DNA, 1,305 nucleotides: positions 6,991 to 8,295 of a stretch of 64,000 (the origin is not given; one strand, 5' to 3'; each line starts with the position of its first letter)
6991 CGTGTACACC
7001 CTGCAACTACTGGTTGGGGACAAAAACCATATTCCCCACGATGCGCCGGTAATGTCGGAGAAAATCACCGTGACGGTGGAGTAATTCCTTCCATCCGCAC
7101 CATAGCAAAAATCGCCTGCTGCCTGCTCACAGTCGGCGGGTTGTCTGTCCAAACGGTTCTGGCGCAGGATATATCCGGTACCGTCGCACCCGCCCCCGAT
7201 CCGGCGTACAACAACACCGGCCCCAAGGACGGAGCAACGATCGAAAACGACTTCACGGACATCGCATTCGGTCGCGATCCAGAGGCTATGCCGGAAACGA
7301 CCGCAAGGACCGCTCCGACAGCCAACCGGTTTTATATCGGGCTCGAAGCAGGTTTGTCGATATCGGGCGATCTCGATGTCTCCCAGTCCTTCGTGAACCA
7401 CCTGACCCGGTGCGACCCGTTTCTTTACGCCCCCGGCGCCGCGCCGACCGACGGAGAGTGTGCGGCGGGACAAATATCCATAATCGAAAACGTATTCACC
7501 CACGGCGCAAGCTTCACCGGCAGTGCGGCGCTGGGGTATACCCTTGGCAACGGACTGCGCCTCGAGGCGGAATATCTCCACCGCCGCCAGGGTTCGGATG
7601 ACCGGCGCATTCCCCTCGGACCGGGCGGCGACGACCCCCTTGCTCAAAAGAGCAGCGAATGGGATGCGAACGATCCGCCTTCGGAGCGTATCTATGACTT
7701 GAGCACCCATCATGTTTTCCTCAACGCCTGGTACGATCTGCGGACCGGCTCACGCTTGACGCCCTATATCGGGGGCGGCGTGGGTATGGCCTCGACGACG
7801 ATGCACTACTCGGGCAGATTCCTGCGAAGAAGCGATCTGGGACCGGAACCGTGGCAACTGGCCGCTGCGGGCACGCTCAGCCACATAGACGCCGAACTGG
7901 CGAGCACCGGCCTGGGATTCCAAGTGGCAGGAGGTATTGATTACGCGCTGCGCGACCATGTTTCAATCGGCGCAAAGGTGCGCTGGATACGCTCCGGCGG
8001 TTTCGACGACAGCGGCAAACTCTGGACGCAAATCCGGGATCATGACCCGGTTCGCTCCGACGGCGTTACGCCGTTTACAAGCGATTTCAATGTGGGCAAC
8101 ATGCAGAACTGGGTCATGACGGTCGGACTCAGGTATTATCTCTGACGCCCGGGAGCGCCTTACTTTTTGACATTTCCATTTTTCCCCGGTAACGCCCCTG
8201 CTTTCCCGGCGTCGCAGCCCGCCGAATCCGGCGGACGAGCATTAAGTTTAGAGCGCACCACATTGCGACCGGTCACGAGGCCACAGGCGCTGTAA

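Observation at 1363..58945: Dispersed intergenic repeat: core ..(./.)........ at seven sites, with a 36-nt version at three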

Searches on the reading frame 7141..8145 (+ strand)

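Call 11: search_protein_families(library=pfam, proteins=[window:7141-8145:+])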
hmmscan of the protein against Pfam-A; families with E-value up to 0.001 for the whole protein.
window:7141-8145:+ (334 aa): 2 families
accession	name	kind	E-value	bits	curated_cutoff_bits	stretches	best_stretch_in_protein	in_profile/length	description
PF13505.12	OMP_b-brl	-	1.4e-08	35.5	28.7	1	97-281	42-151/175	Outer membrane protein beta-barrel domain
PF02462.21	Opacity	-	1.8e-05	25.3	21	1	132-290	2-110/126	Opacity family porin protein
